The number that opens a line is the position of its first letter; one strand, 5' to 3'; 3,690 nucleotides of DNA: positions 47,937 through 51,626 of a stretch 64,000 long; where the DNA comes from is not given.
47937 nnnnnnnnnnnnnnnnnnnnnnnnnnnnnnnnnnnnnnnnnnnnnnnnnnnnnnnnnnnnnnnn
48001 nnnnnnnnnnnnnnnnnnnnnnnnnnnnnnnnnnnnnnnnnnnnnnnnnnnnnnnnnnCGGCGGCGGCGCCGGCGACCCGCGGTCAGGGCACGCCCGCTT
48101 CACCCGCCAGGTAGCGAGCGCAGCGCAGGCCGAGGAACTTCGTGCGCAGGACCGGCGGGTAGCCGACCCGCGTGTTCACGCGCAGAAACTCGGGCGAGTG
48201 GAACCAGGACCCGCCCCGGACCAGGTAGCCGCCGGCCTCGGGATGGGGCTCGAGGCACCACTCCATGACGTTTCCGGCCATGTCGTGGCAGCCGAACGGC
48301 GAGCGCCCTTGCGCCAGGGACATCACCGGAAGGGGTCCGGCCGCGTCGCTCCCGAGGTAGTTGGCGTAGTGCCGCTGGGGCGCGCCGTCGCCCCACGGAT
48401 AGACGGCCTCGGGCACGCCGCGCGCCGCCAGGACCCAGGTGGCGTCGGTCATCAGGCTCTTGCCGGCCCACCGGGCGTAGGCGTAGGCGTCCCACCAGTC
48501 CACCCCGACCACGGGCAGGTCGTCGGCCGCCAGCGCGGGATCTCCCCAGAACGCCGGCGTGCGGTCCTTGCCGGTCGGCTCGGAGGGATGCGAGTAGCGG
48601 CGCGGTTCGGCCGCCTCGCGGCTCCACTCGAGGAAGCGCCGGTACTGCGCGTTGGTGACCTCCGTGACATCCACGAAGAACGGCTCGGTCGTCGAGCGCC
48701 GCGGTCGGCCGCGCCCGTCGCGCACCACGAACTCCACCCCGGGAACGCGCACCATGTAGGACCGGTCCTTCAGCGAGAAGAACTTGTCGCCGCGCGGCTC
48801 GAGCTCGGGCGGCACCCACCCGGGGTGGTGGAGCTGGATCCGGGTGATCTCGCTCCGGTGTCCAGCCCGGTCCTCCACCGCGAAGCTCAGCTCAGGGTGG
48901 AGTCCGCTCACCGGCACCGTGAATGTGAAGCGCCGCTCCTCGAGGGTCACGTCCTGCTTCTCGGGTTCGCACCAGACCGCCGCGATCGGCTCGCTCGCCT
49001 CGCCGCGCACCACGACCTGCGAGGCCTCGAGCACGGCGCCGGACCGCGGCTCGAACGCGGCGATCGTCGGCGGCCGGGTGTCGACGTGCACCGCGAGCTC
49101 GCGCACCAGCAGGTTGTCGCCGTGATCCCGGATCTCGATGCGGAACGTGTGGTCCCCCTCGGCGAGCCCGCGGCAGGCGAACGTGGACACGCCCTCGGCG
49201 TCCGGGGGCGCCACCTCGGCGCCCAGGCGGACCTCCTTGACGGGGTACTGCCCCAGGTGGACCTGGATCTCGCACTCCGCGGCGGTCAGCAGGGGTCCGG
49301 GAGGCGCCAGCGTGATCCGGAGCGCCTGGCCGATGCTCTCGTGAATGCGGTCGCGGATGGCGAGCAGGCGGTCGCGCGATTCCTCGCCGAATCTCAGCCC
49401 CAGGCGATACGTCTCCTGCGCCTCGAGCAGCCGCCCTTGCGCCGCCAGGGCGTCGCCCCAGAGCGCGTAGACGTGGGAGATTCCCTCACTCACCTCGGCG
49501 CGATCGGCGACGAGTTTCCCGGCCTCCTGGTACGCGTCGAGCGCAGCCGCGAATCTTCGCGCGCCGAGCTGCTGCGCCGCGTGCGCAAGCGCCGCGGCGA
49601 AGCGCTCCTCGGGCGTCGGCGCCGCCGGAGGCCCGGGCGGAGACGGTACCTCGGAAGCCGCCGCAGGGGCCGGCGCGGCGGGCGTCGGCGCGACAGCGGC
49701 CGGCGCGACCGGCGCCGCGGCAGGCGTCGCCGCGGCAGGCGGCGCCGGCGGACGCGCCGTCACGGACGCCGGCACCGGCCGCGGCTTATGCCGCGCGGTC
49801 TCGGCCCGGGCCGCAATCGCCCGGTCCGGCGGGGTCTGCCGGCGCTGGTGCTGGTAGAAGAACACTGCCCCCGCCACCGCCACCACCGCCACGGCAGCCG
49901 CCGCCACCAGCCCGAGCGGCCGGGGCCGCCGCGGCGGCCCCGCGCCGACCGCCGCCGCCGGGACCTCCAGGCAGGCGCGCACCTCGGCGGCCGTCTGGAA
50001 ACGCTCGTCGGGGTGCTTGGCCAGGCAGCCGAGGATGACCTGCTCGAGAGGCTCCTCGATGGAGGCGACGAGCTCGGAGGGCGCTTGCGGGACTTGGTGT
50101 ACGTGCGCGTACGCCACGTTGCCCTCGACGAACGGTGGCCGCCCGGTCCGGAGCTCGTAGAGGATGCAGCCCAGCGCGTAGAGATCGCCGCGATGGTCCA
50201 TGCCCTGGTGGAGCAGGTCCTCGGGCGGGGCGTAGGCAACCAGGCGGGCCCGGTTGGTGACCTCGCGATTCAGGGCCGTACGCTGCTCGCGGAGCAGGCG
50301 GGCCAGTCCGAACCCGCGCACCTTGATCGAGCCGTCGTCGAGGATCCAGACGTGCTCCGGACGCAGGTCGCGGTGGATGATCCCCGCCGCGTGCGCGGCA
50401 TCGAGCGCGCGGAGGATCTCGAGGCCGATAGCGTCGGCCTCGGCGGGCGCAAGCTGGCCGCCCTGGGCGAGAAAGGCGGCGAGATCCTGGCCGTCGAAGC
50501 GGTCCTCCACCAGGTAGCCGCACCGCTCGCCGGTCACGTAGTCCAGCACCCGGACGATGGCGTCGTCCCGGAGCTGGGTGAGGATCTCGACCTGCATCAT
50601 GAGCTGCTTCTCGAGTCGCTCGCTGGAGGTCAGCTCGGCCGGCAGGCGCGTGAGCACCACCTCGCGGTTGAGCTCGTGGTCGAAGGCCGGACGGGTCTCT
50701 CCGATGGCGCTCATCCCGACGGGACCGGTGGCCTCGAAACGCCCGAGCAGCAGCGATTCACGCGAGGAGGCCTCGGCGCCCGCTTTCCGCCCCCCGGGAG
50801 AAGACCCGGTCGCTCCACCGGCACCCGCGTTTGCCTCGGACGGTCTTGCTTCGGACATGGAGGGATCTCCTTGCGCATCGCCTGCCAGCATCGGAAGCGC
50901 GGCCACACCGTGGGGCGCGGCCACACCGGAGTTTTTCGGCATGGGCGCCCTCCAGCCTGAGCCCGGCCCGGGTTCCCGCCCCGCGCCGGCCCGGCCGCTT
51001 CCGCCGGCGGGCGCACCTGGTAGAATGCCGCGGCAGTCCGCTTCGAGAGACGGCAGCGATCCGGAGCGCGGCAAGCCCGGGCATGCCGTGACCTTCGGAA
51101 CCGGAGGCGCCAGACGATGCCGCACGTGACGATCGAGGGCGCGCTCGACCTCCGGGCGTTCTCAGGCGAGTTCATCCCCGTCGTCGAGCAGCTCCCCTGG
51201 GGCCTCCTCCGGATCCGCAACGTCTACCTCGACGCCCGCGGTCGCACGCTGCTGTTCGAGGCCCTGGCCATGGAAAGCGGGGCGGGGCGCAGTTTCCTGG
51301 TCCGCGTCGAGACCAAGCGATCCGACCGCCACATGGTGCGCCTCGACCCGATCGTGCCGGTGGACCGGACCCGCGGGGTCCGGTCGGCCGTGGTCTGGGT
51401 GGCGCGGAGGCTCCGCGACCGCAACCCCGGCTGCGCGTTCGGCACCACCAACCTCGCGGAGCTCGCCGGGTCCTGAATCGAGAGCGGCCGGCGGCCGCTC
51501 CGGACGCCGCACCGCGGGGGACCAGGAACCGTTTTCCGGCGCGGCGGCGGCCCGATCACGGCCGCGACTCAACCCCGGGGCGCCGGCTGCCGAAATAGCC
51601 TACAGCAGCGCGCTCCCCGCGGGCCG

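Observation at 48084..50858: Transmembrane pseudokinase-FGE-sulfatase fusion with multiple catalytic-motif substitutions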

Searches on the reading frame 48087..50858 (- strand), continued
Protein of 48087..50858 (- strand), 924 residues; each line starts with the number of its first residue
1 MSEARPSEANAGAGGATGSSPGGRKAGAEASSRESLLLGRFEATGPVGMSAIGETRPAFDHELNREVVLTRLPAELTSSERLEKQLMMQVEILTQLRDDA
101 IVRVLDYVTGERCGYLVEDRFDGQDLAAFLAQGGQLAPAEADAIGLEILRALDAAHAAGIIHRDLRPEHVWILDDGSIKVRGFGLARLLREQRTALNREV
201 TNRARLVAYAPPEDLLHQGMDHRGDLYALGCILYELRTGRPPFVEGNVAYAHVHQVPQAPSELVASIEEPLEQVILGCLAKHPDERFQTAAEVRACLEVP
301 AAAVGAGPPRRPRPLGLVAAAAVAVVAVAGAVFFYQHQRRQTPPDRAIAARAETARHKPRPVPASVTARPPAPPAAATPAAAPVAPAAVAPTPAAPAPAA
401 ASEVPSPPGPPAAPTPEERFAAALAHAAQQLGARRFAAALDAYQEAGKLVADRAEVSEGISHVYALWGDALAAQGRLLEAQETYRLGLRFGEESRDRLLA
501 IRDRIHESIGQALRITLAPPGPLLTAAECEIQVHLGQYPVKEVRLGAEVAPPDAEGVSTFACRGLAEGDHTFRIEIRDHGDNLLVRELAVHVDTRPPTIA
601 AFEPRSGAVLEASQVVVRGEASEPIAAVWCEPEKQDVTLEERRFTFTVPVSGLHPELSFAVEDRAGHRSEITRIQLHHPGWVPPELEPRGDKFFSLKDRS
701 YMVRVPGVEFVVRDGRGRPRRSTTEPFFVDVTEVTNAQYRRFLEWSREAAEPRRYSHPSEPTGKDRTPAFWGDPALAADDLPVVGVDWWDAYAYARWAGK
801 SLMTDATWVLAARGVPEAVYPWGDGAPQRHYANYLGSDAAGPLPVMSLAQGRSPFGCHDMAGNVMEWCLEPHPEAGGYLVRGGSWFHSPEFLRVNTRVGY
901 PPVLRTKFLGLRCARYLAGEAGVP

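Call 70: find_encoding_contigs(protein=P0243, flank=6000, max_places=2)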
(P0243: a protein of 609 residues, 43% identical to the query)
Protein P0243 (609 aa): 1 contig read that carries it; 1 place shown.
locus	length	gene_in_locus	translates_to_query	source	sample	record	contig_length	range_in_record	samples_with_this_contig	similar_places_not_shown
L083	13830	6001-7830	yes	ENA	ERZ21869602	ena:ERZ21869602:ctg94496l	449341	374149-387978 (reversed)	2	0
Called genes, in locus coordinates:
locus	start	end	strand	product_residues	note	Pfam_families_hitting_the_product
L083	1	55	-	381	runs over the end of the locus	-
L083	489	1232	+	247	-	-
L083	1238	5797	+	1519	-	PF13620:CarboxypepD_reg, PF01833:TIG, PF14230:DUF4333 (faint), PF01833:TIG, PF14734:DUF4469 (faint), PF01833:TIG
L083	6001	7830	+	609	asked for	PF00069:Pkinase, PF07714:PK_Tyr_Ser-Thr, PF07719:TPR_2 (faint)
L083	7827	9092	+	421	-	PF03781:FGE-sulfatase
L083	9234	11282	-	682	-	PF13428:TPR_14 (faint), PF07719:TPR_2 (faint), PF13414:TPR_11 (faint), PF14561:TPR_20 (faint), PF23914:TPR_CcmH_CycH (weak), PF14559:TPR_19 (weak), PF13432:TPR_16 (weak)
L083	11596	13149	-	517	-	-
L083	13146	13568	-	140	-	-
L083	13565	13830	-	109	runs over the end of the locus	PF03692:CxxCxxCC (weak)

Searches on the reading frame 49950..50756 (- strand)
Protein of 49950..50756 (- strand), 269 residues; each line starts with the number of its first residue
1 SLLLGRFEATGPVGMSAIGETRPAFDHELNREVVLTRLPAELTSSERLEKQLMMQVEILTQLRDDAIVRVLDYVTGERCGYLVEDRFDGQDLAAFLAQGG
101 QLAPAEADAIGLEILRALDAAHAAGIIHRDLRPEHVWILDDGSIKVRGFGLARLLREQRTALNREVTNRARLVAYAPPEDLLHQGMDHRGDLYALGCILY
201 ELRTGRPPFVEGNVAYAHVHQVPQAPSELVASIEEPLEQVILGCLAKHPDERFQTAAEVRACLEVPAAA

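Call 6: search_solved_structures(query=window:49950-50756:-, show_alignments=3)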
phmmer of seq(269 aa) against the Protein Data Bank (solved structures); distinct sequences matched with E-value up to 0.001: 2247 (the best 60 are shown).
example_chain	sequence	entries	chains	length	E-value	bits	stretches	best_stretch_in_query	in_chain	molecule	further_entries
6b2p_A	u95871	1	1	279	3.2e-36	128.7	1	4-263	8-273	Serine/threonine-protein kinase PknB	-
5u94_A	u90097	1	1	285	3.4e-36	128.6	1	4-263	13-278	Serine/threonine-protein kinase PknB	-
1o6y_A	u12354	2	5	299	4.1e-36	128.3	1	4-263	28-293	SERINE/THREONINE-PROTEIN KINASE PKNB | Probable serine/threonine-protein kinase pknB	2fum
1mru_A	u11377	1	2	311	4.6e-36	128.1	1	4-263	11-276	Probable serine/threonine-protein kinase pknB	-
3orm_A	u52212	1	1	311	1.2e-35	126.8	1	4-263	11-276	Serine/threonine protein kinase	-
6i2p_A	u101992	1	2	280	3e-35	125.5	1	4-263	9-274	Serine/threonine-protein kinase PknB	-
3f61_A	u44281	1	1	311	4.1e-35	125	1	5-263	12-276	Serine/threonine-protein kinase pknB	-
3ori_A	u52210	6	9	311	5.3e-35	124.7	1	5-263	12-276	Serine/threonine protein kinase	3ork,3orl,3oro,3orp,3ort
3f69_A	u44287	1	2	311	1.4e-34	123.2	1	5-263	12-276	Serine/threonine-protein kinase pknB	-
2h34_A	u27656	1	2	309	7.3e-32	114.4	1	9-264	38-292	Serine/threonine-protein kinase pknE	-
9ymt_A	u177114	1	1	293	3.4e-24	89.2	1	14-261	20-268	Serine/Threonine Kinase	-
4eqm_A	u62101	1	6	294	3.5e-24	89.2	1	14-261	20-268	Protein kinase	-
4ow8_A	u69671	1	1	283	1.6e-23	87.1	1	3-256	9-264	Serine/threonine-protein kinase PknA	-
9tmq_A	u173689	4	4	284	1.6e-23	87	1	3-256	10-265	Serine/threonine-protein kinase PknA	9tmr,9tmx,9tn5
6b2q_A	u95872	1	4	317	2.3e-23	86.5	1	3-256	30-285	Serine/threonine-protein kinase PknA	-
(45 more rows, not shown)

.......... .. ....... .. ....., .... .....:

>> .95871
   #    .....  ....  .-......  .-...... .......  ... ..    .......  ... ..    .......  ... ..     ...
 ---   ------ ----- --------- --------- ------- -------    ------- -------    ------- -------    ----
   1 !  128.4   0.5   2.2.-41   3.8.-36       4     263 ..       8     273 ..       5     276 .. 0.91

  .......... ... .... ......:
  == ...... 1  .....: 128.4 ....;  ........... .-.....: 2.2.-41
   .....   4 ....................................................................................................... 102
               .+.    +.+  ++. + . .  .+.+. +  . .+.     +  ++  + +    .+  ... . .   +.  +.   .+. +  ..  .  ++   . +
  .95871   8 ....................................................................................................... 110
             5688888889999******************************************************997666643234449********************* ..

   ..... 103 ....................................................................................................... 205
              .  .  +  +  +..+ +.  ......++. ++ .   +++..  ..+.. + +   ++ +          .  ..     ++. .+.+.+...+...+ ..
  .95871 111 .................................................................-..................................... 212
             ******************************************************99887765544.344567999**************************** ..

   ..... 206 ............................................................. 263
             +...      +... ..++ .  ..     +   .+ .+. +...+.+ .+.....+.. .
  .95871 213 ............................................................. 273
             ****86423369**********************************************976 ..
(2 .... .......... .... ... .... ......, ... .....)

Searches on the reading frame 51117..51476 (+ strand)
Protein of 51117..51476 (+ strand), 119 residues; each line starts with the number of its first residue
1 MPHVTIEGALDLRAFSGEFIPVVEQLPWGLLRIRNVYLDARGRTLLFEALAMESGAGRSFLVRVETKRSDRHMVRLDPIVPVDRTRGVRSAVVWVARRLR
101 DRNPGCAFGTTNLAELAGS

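Call 15: search_protein_families(library=pfam, proteins=[window:51117-51476:+], max_evalue=0.001)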
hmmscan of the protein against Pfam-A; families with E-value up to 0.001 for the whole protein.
window:51117-51476:+ (119 aa): 0 families

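Call 30: search_protein_families(library=ncbifam, proteins=[window:51117-51476:+], max_evalue=0.01)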
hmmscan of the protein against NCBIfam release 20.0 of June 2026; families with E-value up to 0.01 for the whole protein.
window:51117-51476:+ (119 aa): 0 families

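Call 78: search_solved_structures(query=window:51117-51473:+, max_evalue=1)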
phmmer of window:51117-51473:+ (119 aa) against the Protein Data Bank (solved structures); distinct sequences matched with E-value up to 1: 0.

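Call 80: search_protein_families(library=pfam, proteins=[window:51117-51473:+], max_evalue=10)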
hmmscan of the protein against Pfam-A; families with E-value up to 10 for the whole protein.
window:51117-51473:+ (119 aa): 0 families
